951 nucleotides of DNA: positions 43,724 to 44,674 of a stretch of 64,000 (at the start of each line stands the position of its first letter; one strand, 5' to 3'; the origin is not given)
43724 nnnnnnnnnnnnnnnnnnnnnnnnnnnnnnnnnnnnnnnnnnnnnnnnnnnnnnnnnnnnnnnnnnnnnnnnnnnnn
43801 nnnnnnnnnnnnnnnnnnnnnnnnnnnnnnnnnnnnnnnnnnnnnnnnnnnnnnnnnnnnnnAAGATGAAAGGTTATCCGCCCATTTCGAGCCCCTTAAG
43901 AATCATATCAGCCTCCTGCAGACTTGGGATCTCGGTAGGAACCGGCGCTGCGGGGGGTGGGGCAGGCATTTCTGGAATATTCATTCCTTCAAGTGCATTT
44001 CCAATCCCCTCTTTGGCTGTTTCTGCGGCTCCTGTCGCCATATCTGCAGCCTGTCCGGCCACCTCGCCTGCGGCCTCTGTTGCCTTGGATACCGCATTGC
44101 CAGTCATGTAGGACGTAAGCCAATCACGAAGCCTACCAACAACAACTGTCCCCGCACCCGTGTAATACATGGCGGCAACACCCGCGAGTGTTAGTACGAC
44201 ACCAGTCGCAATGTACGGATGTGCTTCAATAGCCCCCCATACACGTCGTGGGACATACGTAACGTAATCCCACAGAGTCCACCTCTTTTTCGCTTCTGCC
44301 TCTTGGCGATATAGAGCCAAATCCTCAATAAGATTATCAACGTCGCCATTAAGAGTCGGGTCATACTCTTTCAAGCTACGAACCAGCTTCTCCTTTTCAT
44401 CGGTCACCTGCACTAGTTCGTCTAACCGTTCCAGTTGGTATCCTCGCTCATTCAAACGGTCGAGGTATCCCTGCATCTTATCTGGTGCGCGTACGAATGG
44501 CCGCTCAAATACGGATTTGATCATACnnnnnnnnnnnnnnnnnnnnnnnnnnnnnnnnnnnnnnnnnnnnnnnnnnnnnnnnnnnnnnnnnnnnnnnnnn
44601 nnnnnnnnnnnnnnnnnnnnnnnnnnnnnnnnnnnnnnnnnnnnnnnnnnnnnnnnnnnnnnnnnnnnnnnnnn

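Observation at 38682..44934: Four-gene ORFan operon (135, 216, 756, 965 aa) with hydrophobic hairpins inside long helical proteins: candidate undescribed membrane-associated system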

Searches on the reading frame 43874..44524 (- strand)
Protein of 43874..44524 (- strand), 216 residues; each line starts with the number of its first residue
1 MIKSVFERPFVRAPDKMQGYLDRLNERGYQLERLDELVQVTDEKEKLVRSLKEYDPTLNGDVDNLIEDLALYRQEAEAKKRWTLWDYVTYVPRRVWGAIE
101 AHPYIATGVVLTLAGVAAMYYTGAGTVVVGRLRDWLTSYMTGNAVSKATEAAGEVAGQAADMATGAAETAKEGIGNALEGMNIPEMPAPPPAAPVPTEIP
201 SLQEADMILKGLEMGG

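Call 3: search_protein_families(library=pfam, proteins=[window:43874-44524:-], max_evalue=1)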
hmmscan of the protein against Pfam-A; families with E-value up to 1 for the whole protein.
window:43874-44524:- (216 aa): 2 families
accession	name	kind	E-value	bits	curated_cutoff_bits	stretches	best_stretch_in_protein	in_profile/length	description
PF21219.3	USH1C_N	-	0.0077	16.7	27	1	33-72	10-47/74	Harmonin, N-terminal domain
PF15905.10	HMMR_N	-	0.29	11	30.1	1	30-77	277-325/330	Hyaluronan mediated motility receptor N-terminal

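Call 4: search_protein_families(library=ncbifam, proteins=[window:43874-44524:-], max_evalue=1)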
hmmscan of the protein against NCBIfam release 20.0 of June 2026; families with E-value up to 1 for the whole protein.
window:43874-44524:- (216 aa): 1 family
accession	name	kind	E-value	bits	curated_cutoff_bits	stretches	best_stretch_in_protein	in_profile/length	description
TIGR02204.1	MsbA_rel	hypoth_equivalog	0.039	12.6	780.4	1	105-192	245-332/576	ABC transporter, permease/ATP-binding protein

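Call 19: search_protein_families(library=padloc, proteins=[window:43874-44524:-], max_evalue=1)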
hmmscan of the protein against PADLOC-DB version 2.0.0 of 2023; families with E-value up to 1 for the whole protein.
window:43874-44524:- (216 aa): 0 families

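Call 20: search_protein_families(library=phrogs, proteins=[window:43874-44524:-], max_evalue=1)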
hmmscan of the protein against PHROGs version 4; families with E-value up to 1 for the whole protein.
window:43874-44524:- (216 aa): 1 family
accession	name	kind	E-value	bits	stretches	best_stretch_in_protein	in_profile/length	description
phrog_6065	-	unknown function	0.11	13.9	1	144-173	71-99/112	-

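Call 65: search_solved_structures(query=A4, max_evalue=1)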
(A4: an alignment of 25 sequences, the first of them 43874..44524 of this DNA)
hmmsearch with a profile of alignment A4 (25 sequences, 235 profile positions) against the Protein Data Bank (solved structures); distinct sequences matched with E-value up to 1: 15.
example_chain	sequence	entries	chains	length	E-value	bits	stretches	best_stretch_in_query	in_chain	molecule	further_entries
2g3v_A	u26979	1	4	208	0.17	14.8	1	45-98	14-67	CAG pathogenicity island protein 13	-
5vgz_C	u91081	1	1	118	0.36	13.8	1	34-92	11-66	26S proteasome regulatory subunit 8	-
8oi3_A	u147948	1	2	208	0.4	13.6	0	49-79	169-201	Type III effector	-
4d6t_H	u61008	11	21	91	0.52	13.2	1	4-63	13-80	CYTOCHROME B-C1 COMPLEX SUBUNIT 6, MITOCHONDRIAL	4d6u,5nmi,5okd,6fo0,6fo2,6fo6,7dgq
5gup_0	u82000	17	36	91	0.52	13.2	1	4-63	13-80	Cytochrome b-c1 complex subunit 6, mitochondrial | Cytochrome b-c1 complex subunit 6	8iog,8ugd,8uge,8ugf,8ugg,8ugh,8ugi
1bcc_H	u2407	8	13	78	0.55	13.2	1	7-63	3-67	UBIQUINOL CYTOCHROME C OXIDOREDUCTASE | Cytochrome b-c1 complex subunit 6 | UQCRQH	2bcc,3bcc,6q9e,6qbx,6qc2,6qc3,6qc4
2pbl_A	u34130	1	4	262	0.57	13.1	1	153-224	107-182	Putative esterase/lipase/thioesterase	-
8x9y_Z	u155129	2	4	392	0.65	12.9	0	149-196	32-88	Tri1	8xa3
3dpi_A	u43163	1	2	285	0.65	12.9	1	126-227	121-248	NAD+ synthetase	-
8rqi_A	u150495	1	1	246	0.66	12.9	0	49-79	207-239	NopD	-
4z36_A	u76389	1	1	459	0.74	12.7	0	122-186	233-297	Lysophosphatidic acid receptor 1,Soluble cytochrome b562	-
1be3_H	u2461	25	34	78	0.76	12.7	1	7-63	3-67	CYTOCHROME BC1 COMPLEX | Ubiquinol-cytochrome C reductase complex 11 kDa protein | Ubiquinol-cytochrome C reductase complex 7.2 kDa protein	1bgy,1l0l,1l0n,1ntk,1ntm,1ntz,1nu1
7yph_A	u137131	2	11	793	0.79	12.6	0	32-101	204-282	Lon protease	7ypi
8k3y_A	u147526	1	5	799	0.8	12.6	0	32-101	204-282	Lon protease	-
9x6q_A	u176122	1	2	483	0.97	12.3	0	70-116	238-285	Nucleoprotein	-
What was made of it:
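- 43874..44524 (-): Gene B (216 aa): the membrane-anchor component. It has an N-terminal coiled-coil-like helix, a basic juxtamembrane stretch ending in a conserved H-P motif, one hydrophobic helix, an Ala/Gly/Glu/Pro-rich tail, and a C-terminal '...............' peptide. No Pfam or PDB match: calls 3, 65.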
